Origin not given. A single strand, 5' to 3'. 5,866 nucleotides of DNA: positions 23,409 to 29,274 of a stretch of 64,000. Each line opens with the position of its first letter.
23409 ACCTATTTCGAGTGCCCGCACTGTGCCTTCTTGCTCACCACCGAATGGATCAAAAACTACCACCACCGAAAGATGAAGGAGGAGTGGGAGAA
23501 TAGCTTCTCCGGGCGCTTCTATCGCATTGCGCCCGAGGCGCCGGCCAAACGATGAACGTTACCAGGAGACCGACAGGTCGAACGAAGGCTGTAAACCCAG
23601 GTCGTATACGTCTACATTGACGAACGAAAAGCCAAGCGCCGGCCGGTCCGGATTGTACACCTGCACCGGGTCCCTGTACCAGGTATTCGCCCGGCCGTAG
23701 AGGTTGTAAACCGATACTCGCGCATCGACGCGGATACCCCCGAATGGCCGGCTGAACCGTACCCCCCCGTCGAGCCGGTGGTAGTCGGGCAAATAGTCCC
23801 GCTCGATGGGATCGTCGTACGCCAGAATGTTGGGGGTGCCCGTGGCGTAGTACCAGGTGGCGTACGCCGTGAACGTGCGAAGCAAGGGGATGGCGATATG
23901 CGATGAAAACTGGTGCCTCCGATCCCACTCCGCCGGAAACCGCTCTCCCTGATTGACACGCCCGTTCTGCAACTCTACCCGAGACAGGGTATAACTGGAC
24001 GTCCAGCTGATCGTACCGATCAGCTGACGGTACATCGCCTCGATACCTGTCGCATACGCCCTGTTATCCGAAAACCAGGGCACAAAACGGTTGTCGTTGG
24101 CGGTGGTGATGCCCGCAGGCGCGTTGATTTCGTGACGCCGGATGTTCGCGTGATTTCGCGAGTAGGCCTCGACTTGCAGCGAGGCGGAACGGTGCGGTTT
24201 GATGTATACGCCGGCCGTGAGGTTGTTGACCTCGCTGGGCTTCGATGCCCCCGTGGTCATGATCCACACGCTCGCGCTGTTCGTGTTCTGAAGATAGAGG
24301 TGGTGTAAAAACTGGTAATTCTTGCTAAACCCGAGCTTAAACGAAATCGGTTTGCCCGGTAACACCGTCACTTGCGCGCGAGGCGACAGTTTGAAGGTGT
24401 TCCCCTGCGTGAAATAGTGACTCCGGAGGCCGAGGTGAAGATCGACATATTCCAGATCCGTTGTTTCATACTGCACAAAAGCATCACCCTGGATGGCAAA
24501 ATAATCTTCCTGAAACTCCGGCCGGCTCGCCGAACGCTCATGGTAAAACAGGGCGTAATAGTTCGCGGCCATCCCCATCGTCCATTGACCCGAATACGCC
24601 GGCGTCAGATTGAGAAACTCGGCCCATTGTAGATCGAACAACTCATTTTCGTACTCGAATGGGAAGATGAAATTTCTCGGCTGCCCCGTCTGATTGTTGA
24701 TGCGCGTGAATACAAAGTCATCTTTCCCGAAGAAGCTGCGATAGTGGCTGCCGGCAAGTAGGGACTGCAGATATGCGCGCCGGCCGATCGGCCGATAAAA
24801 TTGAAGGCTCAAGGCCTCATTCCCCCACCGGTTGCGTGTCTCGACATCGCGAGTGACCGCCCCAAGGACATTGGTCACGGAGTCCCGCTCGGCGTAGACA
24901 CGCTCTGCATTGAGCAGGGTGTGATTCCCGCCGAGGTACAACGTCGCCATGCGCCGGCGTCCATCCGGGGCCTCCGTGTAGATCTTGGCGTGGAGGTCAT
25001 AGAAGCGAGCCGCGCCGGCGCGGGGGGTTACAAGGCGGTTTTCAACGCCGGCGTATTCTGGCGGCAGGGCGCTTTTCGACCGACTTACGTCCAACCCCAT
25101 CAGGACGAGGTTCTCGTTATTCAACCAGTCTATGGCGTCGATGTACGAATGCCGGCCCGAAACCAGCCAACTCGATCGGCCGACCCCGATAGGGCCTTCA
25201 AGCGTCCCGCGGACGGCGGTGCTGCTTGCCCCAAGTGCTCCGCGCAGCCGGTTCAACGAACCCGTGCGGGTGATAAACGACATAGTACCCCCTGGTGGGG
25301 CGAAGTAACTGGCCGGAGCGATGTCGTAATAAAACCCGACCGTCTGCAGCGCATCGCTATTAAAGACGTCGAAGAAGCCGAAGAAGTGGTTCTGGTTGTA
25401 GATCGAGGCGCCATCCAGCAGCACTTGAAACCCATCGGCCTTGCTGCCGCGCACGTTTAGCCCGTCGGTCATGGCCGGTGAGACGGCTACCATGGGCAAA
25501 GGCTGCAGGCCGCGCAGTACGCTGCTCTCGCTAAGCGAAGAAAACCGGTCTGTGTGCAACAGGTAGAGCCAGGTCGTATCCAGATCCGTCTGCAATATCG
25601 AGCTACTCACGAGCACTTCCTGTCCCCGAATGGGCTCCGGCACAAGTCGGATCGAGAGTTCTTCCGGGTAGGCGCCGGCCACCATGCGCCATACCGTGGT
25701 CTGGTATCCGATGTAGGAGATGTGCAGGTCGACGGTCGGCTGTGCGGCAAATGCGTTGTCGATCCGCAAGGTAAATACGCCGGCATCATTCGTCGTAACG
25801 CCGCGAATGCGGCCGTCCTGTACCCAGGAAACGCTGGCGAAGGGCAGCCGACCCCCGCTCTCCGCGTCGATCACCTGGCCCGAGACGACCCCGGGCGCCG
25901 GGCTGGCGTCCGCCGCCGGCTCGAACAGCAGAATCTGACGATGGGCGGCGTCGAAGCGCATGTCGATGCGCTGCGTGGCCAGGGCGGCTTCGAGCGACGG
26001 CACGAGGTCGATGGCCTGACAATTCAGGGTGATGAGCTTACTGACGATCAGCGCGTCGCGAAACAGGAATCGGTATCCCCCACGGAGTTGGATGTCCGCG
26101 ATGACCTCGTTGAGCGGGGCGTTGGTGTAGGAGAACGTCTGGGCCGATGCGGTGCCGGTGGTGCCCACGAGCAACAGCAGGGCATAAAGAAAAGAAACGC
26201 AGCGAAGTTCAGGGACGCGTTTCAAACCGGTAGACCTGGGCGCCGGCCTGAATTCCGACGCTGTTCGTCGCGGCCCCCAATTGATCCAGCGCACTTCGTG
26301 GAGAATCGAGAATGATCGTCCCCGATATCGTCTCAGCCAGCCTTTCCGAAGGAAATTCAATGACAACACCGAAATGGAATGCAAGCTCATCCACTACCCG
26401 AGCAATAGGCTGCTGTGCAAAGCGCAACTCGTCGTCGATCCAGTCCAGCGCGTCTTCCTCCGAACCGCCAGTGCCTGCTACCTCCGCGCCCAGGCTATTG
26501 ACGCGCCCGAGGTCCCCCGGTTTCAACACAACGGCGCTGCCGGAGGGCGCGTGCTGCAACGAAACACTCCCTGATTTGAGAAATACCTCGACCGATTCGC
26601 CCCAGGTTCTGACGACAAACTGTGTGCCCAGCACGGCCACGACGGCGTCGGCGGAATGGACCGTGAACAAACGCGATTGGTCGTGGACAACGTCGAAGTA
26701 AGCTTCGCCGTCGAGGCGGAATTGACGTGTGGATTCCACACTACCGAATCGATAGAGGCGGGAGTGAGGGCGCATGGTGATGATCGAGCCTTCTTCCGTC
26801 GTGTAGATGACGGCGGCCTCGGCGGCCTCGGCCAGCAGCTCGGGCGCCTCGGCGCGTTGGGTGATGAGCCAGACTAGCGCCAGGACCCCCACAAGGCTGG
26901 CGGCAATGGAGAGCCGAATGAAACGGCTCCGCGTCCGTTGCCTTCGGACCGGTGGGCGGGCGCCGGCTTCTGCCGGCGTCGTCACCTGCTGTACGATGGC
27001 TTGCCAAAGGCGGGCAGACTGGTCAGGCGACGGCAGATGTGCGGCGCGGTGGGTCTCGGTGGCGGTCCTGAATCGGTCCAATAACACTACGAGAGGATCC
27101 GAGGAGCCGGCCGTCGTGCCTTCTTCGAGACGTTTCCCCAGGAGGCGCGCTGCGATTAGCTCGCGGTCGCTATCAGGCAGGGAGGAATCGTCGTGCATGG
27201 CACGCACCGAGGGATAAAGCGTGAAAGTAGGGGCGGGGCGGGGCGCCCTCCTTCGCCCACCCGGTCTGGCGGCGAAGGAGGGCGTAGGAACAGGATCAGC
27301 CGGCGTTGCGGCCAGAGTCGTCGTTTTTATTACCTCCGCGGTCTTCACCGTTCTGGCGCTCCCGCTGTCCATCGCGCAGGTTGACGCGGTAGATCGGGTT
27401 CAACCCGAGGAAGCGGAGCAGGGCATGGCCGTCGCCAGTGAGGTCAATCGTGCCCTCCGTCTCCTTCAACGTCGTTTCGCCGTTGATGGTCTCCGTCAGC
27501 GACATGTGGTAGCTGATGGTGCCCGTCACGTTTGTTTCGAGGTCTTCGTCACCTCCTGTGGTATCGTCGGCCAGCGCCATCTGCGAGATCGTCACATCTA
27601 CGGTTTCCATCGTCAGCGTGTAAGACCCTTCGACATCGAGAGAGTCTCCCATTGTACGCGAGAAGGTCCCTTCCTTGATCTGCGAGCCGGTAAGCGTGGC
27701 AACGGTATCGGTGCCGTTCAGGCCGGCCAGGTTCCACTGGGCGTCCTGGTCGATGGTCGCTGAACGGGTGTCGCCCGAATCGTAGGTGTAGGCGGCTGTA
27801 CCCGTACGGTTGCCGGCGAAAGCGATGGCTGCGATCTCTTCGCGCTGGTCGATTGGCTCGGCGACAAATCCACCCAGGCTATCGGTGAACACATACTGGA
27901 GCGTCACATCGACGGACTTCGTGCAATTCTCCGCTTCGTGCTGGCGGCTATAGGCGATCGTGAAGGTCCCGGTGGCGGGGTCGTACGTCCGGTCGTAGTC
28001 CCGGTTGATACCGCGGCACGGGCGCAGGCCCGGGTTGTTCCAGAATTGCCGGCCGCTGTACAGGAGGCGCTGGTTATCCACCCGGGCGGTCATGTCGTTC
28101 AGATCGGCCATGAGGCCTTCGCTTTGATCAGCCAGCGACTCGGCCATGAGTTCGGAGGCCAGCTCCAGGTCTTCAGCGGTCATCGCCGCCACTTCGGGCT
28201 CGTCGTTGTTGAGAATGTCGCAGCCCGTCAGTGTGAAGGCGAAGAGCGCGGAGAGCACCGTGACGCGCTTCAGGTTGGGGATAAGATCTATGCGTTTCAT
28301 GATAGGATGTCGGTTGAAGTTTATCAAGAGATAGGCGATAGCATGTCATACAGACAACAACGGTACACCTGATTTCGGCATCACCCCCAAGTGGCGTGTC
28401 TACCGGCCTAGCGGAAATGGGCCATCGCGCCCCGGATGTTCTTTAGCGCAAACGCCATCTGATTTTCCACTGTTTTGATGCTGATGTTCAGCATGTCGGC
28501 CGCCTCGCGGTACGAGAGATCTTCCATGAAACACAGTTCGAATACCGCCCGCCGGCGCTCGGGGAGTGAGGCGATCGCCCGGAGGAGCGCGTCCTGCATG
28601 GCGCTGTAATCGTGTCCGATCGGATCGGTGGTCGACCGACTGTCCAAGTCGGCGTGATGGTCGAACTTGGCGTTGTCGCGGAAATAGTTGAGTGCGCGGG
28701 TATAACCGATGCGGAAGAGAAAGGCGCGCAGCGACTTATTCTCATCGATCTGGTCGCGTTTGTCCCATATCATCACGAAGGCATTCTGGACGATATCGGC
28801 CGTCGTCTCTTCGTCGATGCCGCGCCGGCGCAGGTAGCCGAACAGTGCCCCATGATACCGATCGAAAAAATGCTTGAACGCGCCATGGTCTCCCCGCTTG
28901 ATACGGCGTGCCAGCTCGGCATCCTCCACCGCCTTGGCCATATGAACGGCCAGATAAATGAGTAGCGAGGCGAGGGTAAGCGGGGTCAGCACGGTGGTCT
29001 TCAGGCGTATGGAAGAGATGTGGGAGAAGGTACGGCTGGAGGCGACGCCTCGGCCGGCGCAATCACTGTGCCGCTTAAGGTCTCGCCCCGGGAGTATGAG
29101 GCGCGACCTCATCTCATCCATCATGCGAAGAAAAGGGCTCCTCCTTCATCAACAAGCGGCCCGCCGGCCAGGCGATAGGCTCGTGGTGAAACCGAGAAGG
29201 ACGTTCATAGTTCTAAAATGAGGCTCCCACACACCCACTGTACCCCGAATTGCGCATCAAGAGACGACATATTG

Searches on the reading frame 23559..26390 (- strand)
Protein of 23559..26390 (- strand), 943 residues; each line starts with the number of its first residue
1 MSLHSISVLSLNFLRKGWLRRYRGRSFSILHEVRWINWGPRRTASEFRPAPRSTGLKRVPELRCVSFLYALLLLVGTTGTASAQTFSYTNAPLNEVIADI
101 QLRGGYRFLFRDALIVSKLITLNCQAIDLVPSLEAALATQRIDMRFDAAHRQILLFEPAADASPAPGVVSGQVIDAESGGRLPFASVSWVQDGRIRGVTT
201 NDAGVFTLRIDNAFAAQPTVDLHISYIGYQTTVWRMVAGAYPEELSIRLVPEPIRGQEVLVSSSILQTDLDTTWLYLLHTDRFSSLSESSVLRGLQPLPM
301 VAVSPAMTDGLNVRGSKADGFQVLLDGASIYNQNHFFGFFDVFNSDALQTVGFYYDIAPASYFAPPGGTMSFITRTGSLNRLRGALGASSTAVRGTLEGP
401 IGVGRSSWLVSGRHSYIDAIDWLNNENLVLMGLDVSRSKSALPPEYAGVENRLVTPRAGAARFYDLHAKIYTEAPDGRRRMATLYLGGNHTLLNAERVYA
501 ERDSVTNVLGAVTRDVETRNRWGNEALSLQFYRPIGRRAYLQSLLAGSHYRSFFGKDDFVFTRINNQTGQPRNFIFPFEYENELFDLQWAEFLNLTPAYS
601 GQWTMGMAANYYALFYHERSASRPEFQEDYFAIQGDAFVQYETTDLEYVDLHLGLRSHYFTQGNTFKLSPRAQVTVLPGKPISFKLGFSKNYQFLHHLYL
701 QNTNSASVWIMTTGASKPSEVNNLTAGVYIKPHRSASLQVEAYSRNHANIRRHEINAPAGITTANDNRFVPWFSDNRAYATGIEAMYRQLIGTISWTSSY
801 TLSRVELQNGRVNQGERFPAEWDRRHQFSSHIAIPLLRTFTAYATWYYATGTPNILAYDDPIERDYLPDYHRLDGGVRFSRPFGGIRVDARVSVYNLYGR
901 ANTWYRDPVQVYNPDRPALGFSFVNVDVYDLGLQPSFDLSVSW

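Call 52: search_protein_families(library=pfam, proteins=[window:23559-26390:-])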
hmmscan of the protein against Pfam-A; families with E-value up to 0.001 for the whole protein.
window:23559-26390:- (943 aa): 2 families
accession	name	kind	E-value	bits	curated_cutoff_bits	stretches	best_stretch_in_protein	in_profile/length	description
PF13715.12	CarbopepD_reg_2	-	2.4e-08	34.3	32.2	1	169-261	1-88/88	CarboxypepD_reg-like domain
PF13620.12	CarboxypepD_reg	-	9.4e-07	29.5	32.3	1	169-235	2-65/82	Carboxypeptidase regulatory-like domain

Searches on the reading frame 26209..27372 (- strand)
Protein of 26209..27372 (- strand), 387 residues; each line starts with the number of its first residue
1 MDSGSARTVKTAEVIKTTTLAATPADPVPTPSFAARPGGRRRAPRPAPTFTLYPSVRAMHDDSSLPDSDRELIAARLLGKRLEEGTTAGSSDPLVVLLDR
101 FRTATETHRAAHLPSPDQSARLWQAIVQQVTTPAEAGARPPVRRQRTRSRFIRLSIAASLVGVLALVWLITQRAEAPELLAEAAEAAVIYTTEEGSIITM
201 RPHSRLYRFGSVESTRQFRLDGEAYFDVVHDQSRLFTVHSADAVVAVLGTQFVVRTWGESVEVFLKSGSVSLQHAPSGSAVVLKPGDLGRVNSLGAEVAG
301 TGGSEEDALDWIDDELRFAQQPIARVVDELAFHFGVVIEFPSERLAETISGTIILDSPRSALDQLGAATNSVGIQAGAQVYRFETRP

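Call 52: search_protein_families(library=pfam, proteins=[window:26209-27372:-])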
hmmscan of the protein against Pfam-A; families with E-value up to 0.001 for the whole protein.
window:26209-27372:- (387 aa): 1 family
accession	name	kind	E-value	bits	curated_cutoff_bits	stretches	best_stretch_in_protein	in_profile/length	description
PF04773.18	FecR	-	4.4e-12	46.7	24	1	191-270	14-96/97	FecR protein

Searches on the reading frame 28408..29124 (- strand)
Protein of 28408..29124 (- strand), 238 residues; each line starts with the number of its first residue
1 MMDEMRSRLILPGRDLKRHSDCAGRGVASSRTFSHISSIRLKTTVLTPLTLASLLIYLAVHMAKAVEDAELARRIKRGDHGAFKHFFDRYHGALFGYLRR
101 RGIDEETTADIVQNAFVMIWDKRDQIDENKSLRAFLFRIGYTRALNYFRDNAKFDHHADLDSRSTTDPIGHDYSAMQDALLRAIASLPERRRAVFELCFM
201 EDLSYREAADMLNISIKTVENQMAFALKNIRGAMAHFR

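Call 52: search_protein_families(library=pfam, proteins=[window:28408-29124:-])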
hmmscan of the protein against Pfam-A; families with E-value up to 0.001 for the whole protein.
window:28408-29124:- (238 aa): 4 families
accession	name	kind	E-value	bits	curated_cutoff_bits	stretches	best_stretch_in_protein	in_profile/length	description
PF08281.18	Sigma70_r4_2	-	4.3e-17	61.9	25.7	1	178-229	2-53/54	Sigma-70, region 4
PF04542.20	Sigma70_r2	-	3.2e-11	43.3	24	1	87-153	2-70/71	Sigma-70 region 2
PF04545.22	Sigma70_r4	-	7.5e-11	41.8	24.1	1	183-231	1-49/50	Sigma-70, region 4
PF07638.17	Sigma70_ECF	-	4.4e-07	30.4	21.1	1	159-230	107-179/185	ECF sigma factor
